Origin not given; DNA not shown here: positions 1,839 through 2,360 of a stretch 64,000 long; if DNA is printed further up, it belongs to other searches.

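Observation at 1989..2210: Clear Pup (prokaryotic ubiquitin-like protein) homolog, GGE-ended, with no pupylation partners in view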

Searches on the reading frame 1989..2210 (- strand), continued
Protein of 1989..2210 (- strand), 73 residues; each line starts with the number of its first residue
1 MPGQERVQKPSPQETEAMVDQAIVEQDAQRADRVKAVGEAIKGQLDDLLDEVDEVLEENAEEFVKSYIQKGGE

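Call 19: find_homologous_proteins(query=L053:6203-7624:+)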
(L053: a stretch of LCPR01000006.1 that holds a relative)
Query L053:6203-7624:+ (473 aa): 51 proteins with E <= 0.001 among 5847 candidates.
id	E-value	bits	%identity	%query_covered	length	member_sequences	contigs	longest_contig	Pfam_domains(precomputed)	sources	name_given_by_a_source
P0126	0.0e+0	1065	100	100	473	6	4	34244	PF03136.21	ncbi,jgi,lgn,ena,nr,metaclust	ncbi:MAG: hypothetical protein UY35_C0006G0028 [Candidatus Saccharibacteria bacterium GW2011_GWC2_48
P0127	8.3e-137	475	51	98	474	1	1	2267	PF03136.21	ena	-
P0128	1.5e-129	451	49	98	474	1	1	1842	PF03136.21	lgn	-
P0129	3.5e-120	420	46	98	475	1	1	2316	PF03136.21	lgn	-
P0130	9.0e-115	402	46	97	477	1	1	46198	PF03136.21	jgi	jgi:proteasome accessory factor A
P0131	1.0e-110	389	44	97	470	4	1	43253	PF03136.21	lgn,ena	-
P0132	1.6e-110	388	45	97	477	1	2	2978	PF03136.21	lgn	-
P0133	5.7e-110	386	47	93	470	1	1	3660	PF03136.21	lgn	-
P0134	6.6e-109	383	45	97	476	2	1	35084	PF03136.21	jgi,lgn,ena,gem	-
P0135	1.3e-105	372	45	93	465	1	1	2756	PF03136.21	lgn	-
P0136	8.8e-105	369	45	94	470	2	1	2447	PF03136.21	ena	-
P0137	4.9e-94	334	42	93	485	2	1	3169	PF03136.21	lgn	-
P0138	9.3e-94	333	43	94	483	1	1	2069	PF03136.21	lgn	-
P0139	1.1e-88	316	39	97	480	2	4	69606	PF03136.21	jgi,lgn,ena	jgi:proteasome accessory factor A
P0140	2.0e-88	315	40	95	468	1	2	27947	PF03136.21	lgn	-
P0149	3.4e-80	288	38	96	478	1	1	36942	PF03136.21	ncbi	ncbi:MAG: proteasome accessory factor PafA2 family protein [Candidatus Saccharimonas sp.]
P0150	1.5e-79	286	38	98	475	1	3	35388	PF03136.21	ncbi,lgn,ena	-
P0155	1.7e-74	269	38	95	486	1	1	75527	PF03136.21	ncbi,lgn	ncbi:MAG: proteasome accessory factor PafA2 family protein [Candidatus Saccharimonas sp.]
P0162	1.5e-69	253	35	95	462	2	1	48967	PF03136.21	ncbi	ncbi:MAG: proteasome accessory factor PafA2 family protein [Candidatus Saccharimonadales bacterium]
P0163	2.8e-64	236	35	92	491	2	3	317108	PF03136.21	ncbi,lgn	-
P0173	2.9e-33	133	30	91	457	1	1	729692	PF03136.21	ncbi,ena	-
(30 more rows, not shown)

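Call 24: search_protein_families(library=ncbifam, proteins=[P0126, P0149, P0155, P0162, P0163, P0173, P0130], max_evalue=0.00001)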
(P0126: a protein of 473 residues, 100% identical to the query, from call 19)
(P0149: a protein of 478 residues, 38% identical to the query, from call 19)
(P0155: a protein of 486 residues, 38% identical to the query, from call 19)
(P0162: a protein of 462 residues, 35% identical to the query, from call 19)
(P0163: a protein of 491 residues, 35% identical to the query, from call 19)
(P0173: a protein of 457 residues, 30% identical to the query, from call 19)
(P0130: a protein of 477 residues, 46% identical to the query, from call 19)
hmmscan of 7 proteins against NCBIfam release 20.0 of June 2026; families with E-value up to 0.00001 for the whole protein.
P0126 (473 aa): 2 families
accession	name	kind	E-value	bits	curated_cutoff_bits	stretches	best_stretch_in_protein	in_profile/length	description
TIGR03686.1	pupylate_PafA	equivalog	2e-46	158.6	551.3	1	7-444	2-425/457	Pup--protein ligase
TIGR03688.1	depupylase_Dop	equivalog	5e-41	141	492.3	1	49-436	81-439/485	depupylase/deamidase Dop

P0149 (478 aa): 2 families
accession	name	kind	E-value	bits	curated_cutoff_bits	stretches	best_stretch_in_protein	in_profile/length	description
TIGR03686.1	pupylate_PafA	equivalog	8.1e-46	156.6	551.3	1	6-355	2-351/457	Pup--protein ligase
TIGR03688.1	depupylase_Dop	equivalog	4.3e-43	147.8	492.3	1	47-446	81-451/485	depupylase/deamidase Dop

P0155 (486 aa): 2 families
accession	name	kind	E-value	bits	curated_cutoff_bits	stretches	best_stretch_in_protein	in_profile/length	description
TIGR03688.1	depupylase_Dop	equivalog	1.1e-34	120.1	492.3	1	42-452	75-454/485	depupylase/deamidase Dop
TIGR03686.1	pupylate_PafA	equivalog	6.4e-22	77.8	551.3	1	7-321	2-313/457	Pup--protein ligase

P0162 (462 aa): 2 families
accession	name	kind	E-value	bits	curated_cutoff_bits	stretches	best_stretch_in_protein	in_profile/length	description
TIGR03686.1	pupylate_PafA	equivalog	6.1e-45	153.7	551.3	1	41-435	27-412/457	Pup--protein ligase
TIGR03688.1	depupylase_Dop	equivalog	1.1e-41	143.1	492.3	1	58-439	83-444/485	depupylase/deamidase Dop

P0163 (491 aa): 2 families
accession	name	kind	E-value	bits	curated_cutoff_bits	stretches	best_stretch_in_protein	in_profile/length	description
TIGR03688.1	depupylase_Dop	equivalog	1.4e-41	142.8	492.3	1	50-480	76-467/485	depupylase/deamidase Dop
TIGR03686.1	pupylate_PafA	equivalog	4.9e-38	131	551.3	1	7-472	2-433/457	Pup--protein ligase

P0173 (457 aa): 2 families
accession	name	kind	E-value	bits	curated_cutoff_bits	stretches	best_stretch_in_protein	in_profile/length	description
TIGR03686.1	pupylate_PafA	equivalog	1.5e-50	172.2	551.3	1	7-447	2-455/457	Pup--protein ligase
TIGR03688.1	depupylase_Dop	equivalog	6.5e-46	157.1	492.3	1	51-447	79-483/485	depupylase/deamidase Dop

P0130 (477 aa): 2 families
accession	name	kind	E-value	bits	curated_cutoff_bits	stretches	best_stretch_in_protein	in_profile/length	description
TIGR03686.1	pupylate_PafA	equivalog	1.4e-37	129.5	551.3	1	50-459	45-428/457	Pup--protein ligase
TIGR03688.1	depupylase_Dop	equivalog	1.8e-37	129.3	492.3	1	51-459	85-454/485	depupylase/deamidase Dop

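Call 25: find_encoding_contigs(protein=P0163, flank=10000, max_places=2)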
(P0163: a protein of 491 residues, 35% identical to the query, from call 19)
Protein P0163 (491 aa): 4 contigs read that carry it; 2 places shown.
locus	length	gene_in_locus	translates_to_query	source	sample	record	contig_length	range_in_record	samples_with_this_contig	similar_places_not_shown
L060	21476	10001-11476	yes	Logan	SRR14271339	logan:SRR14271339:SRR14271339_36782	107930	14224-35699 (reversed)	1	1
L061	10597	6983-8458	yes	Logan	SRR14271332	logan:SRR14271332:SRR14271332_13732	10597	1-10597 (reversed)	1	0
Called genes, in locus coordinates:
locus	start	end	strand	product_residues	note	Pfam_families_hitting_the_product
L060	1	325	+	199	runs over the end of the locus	-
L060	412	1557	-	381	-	PF01555:N6_N4_Mtase, PF01170:UPF0020, PF13847:Methyltransf_31 (weak)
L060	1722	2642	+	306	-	PF03706:LPG_synthase_TM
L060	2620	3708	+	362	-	PF13742:tRNA_anti_2, PF01336:tRNA_anti-codon (weak), PF02601:Exonuc_VII_L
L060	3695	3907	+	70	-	-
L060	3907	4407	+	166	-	-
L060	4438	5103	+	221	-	-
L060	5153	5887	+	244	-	PF02518:HATPase_c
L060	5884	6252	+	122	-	PF00072:Response_reg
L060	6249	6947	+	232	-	PF11967:RecO_N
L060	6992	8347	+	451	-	PF00587:tRNA-synt_2b, PF03129:HGTP_anticodon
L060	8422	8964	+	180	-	PF10688:Imp-YgjV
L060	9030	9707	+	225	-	PF00702:Hydrolase, PF13419:HAD_2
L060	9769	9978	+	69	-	-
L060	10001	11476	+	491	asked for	PF03136:Pup_ligase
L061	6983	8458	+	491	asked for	PF03136:Pup_ligase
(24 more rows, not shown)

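Call 26: find_encoding_contigs(protein=P0155, flank=10000, max_places=2)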
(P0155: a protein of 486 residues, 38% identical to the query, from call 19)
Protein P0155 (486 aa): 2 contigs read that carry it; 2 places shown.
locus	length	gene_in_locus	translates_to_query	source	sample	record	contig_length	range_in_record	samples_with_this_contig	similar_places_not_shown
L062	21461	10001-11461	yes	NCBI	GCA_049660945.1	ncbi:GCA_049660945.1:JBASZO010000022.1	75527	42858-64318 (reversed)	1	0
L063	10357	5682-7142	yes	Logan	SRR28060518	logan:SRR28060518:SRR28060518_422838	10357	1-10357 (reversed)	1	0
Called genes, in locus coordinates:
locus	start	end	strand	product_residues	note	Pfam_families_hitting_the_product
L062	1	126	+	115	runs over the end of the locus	-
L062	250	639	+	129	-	-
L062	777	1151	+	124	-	-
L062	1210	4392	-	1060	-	PF00133:tRNA-synt_1, PF09334:tRNA-synt_1g, PF13603:tRNA-synt_1_2, PF00293:NUDIX, PF00133:tRNA-synt_1, PF09334:tRNA-synt_1g (weak), PF08264:Anticodon_1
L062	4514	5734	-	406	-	PF07819:PGAP1 (weak)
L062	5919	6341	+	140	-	-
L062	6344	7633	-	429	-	PF08245:Mur_ligase_M, PF02875:Mur_ligase_C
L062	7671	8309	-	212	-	PF13328:HD_4, PF01966:HD (weak)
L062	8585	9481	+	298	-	-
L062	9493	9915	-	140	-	-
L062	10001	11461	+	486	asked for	PF03136:Pup_ligase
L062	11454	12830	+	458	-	PF03136:Pup_ligase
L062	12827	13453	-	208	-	-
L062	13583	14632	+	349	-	PF01594:AI-2E_transport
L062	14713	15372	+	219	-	-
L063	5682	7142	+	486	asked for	PF03136:Pup_ligase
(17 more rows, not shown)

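Call 41: find_encoding_contigs(protein=P0173, flank=10000, max_places=1)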
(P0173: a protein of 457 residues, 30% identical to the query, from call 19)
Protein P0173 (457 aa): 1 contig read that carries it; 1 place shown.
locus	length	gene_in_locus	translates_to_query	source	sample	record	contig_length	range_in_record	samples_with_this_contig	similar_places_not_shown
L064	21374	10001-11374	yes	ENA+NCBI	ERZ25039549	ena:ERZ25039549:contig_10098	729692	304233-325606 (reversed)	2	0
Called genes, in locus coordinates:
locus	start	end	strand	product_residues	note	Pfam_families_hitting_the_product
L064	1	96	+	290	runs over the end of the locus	PF14067:LssY_C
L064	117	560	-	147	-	-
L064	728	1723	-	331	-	-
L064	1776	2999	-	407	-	-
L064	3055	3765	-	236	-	PF06966:DUF1295, PF02544:Steroid_dh (weak)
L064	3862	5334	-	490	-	PF00657:Lipase_GDSL (weak), PF13472:Lipase_GDSL_2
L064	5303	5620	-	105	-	-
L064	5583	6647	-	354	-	-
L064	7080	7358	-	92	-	-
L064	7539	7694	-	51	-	-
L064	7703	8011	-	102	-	-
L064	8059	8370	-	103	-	-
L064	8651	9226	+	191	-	-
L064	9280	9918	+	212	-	PF00730:HhH-GPD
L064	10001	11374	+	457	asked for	PF03136:Pup_ligase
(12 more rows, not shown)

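Call 42: find_encoding_contigs(protein=P0149, flank=10000, max_places=1)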
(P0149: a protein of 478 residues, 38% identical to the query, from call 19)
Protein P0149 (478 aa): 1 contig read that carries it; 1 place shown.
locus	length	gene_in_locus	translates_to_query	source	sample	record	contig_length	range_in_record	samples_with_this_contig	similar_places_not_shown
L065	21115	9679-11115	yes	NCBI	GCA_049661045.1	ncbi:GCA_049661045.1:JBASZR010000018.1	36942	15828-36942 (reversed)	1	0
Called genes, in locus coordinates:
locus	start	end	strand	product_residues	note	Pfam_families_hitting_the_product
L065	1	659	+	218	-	PF00128:Alpha-amylase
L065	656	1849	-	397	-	PF13439:Glyco_transf_4, PF00534:Glycos_transf_1, PF13692:Glyco_trans_1_4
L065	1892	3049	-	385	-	PF05496:RuvB_N, PF05673:DUF815 (faint), PF01078:Mg_chelatase (faint), PF20720:nSTAND3 (weak), PF00004:AAA, PF13173:AAA_14 (weak), PF16193:AAA_assoc_2, PF12002:MgsA_C, +3 more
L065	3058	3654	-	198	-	-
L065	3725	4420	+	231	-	-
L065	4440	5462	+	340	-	PF01820:Dala_Dala_lig_N, PF02655:ATP-grasp_3, PF02786:CPSase_L_D2 (weak), PF02222:ATP-grasp (weak), PF07478:Dala_Dala_lig_C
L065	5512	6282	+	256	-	PF01145:Band_7, PF13421:Band_7_1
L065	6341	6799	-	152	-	-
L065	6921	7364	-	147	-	-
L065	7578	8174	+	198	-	PF04011:LemA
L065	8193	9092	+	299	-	PF04536:TPM_phosphatase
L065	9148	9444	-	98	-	-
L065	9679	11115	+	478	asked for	PF03136:Pup_ligase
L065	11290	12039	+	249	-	-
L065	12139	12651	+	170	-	-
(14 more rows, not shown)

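Call 49: find_homologous_proteins(query=A1, max_evalue=1e-10)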
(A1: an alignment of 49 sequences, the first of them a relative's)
Query A1 (49 sequences) (473 aa, profile of the alignment): 70 proteins with E <= 1e-10 among 7541 candidates.
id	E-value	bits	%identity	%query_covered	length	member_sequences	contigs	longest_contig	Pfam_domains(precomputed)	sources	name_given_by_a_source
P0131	3.4e-183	628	44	97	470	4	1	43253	PF03136.21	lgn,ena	-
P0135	1.9e-182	625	45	93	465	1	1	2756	PF03136.21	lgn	-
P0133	3.0e-180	618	47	93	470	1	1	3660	PF03136.21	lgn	-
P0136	4.8e-180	617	45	94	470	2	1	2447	PF03136.21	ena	-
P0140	5.8e-179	614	40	95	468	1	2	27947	PF03136.21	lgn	-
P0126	2.6e-176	605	100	100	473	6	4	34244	PF03136.21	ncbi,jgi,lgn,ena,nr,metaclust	ncbi:MAG: hypothetical protein UY35_C0006G0028 [Candidatus Saccharibacteria bacterium GW2011_GWC2_48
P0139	1.3e-175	603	39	97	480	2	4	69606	PF03136.21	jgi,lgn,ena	jgi:proteasome accessory factor A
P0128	3.0e-175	602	49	98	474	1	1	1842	PF03136.21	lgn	-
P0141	6.4e-174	597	40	95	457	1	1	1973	PF03136.21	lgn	-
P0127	8.2e-172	590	51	98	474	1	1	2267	PF03136.21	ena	-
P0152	1.5e-171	589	39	91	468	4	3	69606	PF03136.21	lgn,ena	-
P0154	1.6e-170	586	36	97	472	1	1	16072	PF03136.21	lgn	-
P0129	2.0e-170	586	46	98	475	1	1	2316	PF03136.21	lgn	-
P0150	5.5e-169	581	38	98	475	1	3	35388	PF03136.21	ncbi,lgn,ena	-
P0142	1.4e-167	576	41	94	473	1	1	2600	PF03136.21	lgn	-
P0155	4.4e-165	568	38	95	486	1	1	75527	PF03136.21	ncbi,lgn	ncbi:MAG: proteasome accessory factor PafA2 family protein [Candidatus Saccharimonas sp.]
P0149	7.7e-162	557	38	96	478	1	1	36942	PF03136.21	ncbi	ncbi:MAG: proteasome accessory factor PafA2 family protein [Candidatus Saccharimonas sp.]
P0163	2.5e-158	546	35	92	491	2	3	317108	PF03136.21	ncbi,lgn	-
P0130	7.5e-158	544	46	97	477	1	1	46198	PF03136.21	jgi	jgi:proteasome accessory factor A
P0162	1.2e-155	537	35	95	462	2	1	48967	PF03136.21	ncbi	ncbi:MAG: proteasome accessory factor PafA2 family protein [Candidatus Saccharimonadales bacterium]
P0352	5.4e-145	502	39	95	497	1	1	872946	PF03136.21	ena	-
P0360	1.4e-124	434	32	92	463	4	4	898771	PF03136.21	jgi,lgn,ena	-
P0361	1.3e-119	418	32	94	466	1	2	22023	PF03136.21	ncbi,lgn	-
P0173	1.0e-113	399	30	91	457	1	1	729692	PF03136.21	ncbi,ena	-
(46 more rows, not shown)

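Call 50: find_encoding_contigs(protein=P0352, flank=10000, max_places=1)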
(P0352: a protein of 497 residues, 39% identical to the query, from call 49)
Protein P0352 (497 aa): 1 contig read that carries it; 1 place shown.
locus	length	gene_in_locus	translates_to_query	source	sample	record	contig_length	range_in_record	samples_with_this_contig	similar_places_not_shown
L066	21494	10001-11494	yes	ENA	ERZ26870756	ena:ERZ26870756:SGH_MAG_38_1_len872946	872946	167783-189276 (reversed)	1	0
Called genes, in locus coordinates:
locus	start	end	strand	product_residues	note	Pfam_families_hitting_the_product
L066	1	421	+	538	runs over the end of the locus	PF01406:tRNA-synt_1e, PF09334:tRNA-synt_1g (faint), PF01406:tRNA-synt_1e, PF23493:CysS_C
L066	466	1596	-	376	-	PF01594:AI-2E_transport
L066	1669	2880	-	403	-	PF01702:TGT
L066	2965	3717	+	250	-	PF02463:SMC_N (weak), PF00005:ABC_tran, PF13304:AAA_21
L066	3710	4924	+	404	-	PF01061:ABC2_membrane (faint), PF12679:ABC2_membrane_2, PF12698:ABC2_membrane_3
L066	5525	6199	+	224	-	PF00072:Response_reg, PF00486:Trans_reg_C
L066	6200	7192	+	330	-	PF00512:HisKA, PF02518:HATPase_c, PF14501:HATPase_c_5 (weak)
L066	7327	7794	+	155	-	PF01272:GreA_GreB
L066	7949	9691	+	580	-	PF07728:AAA_5 (faint), PF17758:Prot_ATP_ID_OB_N, PF16450:Prot_ATP_ID_OB_C (faint), PF00004:AAA, PF00910:RNA_helicase (weak), PF13191:AAA_16 (weak)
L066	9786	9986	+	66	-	PF05639:Pup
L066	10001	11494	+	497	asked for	PF03136:Pup_ligase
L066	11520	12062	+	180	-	-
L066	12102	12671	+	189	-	-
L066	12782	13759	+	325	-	-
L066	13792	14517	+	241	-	-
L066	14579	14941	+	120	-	PF03413:PepSY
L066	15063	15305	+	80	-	-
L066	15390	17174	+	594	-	PF00664:ABC_membrane, PF02463:SMC_N, PF00005:ABC_tran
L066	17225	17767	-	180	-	-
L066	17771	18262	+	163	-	-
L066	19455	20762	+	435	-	PF05958:tRNA_U5-meth_tr (weak), PF03602:Cons_hypoth95 (weak), PF05958:tRNA_U5-meth_tr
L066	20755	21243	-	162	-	-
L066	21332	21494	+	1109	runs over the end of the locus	PF00580:UvrD-helicase, PF13245:AAA_19, PF13361:UvrD_C, PF13538:UvrD_C_2 (faint), PF12705:PDDEXK_1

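Call 51: find_encoding_contigs(protein=P0360, flank=10000, max_places=1)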
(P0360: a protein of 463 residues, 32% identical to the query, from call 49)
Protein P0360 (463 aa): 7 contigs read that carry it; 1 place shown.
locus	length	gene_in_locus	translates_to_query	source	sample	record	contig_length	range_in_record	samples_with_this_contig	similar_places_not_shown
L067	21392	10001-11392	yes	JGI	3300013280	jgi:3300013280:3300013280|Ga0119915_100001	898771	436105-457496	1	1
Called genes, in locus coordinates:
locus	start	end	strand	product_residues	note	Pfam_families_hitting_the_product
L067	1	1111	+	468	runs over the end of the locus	PF00344:SecY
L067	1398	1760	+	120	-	-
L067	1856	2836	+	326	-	-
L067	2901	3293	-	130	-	-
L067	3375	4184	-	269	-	-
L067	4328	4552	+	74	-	PF01176:eIF-1a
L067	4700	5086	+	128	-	PF00416:Ribosomal_S13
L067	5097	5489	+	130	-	PF00411:Ribosomal_S11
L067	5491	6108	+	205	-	PF00163:Ribosomal_S4, PF01479:S4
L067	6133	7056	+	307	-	PF01193:RNA_pol_L, PF01000:RNA_pol_A_bac, PF03118:RNA_pol_A_CTD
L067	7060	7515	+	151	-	PF01196:Ribosomal_L17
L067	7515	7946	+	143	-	PF00572:Ribosomal_L13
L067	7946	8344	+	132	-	PF00380:Ribosomal_S9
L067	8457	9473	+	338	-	-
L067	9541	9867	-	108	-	-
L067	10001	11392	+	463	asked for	PF03136:Pup_ligase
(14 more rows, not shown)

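Call 52: find_encoding_contigs(protein=P0002, flank=10000, max_places=2)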
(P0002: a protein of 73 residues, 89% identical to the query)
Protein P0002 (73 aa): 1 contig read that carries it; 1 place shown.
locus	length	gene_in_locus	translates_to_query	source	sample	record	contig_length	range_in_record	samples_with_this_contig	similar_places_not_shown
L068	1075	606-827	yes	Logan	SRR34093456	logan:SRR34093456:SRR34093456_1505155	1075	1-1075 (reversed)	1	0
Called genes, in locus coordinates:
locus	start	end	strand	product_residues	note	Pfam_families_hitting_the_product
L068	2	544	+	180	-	?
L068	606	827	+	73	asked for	PF05639:Pup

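Call 57: search_solved_structures(query=window:1989-2210:-, max_evalue=0.01, show_alignments=4)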
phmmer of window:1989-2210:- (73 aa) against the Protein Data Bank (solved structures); distinct sequences matched with E-value up to 0.01: 7.
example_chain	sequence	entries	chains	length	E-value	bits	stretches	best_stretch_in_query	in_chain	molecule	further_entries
3m91_B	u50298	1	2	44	1e-10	45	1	39-73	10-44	Prokaryotic ubiquitin-like protein pup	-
3m9d_G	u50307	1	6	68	3.2e-10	43.5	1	39-73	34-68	Prokaryotic ubiquitin-like protein pup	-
7px9_G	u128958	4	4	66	5.2e-10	42.8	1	39-73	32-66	Prokaryotic ubiquitin-like protein Pup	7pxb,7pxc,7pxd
9cku_H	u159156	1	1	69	8e-10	42.2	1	41-73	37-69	Pup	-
7oy3_B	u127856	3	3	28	8.7e-10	42.1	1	46-73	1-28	Prokaryotic ubiquitin-like protein Pup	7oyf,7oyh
7oxy_B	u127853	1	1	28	1.6e-09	41.3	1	46-73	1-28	Prokaryotic ubiquitin-like protein Pup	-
4bjr_A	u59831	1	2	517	4.3e-07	33.6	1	6-73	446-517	PUP--PROTEIN LIGASE, PROKARYOTIC UBIQUITIN-LIKE PROTEIN PUP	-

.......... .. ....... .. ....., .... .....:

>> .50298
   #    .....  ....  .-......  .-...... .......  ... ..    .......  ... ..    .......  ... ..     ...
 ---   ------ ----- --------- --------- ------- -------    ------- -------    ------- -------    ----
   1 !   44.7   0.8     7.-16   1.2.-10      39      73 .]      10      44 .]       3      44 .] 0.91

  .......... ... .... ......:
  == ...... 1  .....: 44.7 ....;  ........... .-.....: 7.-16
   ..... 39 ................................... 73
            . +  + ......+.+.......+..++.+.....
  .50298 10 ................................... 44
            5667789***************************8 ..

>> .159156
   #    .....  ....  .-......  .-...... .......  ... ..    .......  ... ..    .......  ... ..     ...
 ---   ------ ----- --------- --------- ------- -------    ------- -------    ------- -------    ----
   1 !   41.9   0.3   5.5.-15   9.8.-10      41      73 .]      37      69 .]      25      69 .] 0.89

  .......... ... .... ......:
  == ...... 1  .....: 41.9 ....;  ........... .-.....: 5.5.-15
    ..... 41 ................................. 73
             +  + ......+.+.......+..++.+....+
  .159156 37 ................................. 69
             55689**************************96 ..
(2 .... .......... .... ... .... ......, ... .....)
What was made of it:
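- On Pup (PF05639 / TIGR03687): Residues 39-73 align without gaps to Pup chains solved with Mpa (3M91, 3M9D, 7PX9) and with Dop/PafA (7OY3, 7OXY, 4BJR) (call 57).
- Checked: Matches solved Pup chains 3M91, 3M9D, 7PX9, 7OY3 and 4BJR over residues 39-73 (call 57).
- Residues 39-73 align to M. tuberculosis Pup solved with Mpa, Dop and PafA (call 57).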

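Call 64: find_encoding_contigs(protein=P0361, flank=10000, max_places=4)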
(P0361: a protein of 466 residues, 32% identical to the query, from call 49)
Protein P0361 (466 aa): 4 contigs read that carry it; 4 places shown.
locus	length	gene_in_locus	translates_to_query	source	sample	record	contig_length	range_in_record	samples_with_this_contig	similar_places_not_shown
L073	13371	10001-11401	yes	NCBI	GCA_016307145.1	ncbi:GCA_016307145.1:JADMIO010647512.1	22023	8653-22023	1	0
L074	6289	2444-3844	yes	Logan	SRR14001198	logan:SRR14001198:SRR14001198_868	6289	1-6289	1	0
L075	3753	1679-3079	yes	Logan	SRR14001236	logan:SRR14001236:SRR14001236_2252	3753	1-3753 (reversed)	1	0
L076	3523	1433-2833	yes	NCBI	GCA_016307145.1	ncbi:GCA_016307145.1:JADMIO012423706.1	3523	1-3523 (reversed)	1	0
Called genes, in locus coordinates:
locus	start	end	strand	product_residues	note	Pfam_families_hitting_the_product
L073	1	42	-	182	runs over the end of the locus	-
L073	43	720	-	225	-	-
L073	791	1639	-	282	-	PF00730:HhH-GPD, PF00633:HHH (weak)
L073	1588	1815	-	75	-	-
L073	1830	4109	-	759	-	PF13620:CarboxypepD_reg, PF13715:CarbopepD_reg_2 (faint)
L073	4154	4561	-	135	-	-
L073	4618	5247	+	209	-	PF00730:HhH-GPD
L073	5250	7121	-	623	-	PF13620:CarboxypepD_reg (weak)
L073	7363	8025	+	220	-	-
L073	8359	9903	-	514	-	PF01443:Viral_helicase1 (faint), PF05970:PIF1, PF13191:AAA_16 (weak), PF13245:AAA_19, PF13401:AAA_22, PF13604:AAA_30, PF21530:Pif1_2B_dom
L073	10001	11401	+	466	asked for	PF03136:Pup_ligase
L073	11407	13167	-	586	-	PF01336:tRNA_anti-codon, PF00152:tRNA-synt_2, PF02938:GAD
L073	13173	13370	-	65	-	?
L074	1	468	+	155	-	?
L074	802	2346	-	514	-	PF01443:Viral_helicase1 (faint), PF05970:PIF1, PF13191:AAA_16 (weak), PF13245:AAA_19, PF13401:AAA_22, PF13604:AAA_30, PF21530:Pif1_2B_dom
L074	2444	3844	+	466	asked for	PF03136:Pup_ligase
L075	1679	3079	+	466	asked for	PF03136:Pup_ligase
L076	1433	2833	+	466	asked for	PF03136:Pup_ligase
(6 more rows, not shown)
